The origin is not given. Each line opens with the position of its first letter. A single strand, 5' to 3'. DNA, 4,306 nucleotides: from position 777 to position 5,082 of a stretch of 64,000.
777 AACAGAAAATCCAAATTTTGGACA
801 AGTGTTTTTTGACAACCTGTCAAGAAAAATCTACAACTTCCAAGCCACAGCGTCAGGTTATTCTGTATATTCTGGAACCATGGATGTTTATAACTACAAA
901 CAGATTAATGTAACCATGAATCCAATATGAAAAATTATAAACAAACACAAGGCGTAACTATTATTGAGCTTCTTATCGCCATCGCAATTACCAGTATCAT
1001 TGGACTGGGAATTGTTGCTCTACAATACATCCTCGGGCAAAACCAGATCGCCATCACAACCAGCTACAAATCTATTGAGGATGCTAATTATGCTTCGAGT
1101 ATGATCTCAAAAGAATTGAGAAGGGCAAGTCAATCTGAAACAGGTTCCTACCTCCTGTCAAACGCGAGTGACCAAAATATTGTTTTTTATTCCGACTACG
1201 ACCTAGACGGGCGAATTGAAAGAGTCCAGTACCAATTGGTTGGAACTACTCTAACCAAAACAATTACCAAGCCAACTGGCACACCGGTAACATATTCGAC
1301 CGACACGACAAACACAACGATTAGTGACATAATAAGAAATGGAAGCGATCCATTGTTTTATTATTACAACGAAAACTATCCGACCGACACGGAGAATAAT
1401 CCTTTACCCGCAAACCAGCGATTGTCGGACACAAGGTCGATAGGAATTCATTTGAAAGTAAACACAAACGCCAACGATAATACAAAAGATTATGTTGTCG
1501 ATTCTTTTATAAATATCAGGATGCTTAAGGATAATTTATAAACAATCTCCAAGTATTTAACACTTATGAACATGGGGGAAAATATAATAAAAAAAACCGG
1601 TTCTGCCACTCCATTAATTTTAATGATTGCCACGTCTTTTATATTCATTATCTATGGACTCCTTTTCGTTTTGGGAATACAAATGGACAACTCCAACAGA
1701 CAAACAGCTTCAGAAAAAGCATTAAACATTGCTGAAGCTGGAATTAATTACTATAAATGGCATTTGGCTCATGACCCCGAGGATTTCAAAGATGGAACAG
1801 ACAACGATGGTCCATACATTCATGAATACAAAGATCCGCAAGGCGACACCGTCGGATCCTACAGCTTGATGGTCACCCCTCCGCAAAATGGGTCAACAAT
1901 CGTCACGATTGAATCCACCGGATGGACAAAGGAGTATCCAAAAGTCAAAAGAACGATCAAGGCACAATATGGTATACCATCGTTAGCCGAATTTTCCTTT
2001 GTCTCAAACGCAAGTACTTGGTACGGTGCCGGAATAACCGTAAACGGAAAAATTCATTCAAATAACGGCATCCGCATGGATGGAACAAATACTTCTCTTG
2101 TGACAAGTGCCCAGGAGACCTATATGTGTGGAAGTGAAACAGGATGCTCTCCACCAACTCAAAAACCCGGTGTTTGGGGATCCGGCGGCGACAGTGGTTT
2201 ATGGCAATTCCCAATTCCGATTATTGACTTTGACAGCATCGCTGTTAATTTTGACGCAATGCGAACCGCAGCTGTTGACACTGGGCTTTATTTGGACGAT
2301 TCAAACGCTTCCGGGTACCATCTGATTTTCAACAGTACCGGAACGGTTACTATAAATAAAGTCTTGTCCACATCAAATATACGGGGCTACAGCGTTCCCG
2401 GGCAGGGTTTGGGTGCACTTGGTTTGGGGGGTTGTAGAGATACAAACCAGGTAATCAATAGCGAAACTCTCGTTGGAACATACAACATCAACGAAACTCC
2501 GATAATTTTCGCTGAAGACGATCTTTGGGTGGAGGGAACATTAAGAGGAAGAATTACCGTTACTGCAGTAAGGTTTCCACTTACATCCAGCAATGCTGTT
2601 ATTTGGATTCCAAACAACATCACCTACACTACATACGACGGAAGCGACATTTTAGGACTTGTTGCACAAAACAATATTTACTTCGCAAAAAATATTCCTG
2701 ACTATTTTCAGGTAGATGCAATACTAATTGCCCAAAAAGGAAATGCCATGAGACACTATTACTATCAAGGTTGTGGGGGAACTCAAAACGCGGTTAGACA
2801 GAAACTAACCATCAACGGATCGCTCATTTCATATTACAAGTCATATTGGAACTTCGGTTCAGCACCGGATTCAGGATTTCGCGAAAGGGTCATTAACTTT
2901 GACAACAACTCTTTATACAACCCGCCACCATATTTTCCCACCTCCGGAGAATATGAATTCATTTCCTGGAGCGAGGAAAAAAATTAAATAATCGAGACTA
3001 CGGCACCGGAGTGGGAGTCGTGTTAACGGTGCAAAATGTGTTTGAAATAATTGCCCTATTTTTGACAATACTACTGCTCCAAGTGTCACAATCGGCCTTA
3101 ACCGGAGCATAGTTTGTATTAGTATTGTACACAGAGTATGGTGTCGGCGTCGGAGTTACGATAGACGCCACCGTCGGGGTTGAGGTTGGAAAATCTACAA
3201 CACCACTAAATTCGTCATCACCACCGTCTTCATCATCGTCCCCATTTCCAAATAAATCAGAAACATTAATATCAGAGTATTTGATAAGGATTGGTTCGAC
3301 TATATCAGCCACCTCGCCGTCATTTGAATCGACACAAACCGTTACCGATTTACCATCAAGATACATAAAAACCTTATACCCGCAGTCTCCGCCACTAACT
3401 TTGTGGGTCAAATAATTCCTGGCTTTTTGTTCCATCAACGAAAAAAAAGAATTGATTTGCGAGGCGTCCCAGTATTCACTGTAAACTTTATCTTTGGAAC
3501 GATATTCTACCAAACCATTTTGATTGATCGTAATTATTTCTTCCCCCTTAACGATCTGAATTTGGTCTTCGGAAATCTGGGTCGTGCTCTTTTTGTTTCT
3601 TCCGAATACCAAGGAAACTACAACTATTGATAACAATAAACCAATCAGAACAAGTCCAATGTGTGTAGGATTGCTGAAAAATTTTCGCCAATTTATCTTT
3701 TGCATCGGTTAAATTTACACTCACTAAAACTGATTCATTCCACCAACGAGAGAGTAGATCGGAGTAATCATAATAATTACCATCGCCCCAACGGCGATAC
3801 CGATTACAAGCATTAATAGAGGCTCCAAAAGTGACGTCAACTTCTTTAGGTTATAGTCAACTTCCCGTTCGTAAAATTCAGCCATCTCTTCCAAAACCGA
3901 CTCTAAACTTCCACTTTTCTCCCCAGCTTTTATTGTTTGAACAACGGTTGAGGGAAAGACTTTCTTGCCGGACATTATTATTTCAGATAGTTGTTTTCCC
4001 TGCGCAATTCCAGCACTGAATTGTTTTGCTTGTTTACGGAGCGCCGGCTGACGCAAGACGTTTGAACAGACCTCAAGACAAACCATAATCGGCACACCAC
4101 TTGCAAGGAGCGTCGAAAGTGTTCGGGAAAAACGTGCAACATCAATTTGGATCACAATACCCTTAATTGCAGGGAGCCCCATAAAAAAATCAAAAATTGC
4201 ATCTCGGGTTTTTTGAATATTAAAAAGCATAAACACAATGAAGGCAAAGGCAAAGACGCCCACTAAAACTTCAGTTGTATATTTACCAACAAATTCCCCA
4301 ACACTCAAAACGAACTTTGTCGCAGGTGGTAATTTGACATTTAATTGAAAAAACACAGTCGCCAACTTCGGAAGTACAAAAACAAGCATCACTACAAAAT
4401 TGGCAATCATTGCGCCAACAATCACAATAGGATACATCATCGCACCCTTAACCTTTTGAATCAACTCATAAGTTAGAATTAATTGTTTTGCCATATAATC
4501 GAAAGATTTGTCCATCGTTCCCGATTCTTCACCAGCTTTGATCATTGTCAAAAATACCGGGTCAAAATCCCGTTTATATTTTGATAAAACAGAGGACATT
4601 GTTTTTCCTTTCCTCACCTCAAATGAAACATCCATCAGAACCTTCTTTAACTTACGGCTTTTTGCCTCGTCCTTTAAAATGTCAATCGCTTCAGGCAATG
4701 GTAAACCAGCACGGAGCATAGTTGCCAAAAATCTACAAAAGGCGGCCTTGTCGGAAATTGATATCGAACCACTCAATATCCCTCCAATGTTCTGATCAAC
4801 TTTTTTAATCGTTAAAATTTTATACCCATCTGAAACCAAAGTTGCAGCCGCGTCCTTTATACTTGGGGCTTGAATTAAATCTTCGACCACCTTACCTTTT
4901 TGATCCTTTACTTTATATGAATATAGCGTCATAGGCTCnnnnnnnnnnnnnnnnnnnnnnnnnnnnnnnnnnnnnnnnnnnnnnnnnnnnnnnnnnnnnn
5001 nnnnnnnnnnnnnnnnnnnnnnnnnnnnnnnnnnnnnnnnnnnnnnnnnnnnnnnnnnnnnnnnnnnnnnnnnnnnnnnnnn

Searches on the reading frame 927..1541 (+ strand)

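Call 62: search_protein_families(library=pfam, proteins=[window:927-1541:+], max_evalue=0.0001)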
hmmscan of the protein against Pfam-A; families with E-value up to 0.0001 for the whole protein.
window:927-1541:+ (204 aa): 1 family
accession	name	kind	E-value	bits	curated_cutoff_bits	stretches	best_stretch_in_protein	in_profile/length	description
PF07963.17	N_methyl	-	1.5e-05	24.8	21.2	1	6-29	3-26/27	Prokaryotic N-terminal methylation motif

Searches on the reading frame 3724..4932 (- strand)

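Call 62: search_protein_families(library=pfam, proteins=[window:3724-4932:-], max_evalue=0.0001)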
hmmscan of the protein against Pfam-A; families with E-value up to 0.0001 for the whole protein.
window:3724-4932:- (402 aa): 1 family
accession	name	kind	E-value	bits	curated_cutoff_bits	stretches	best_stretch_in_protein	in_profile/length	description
PF00482.28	T2SSF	-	2e-55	186.5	25.2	2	268-391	1-125/125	Type II secretion system (T2SS), protein F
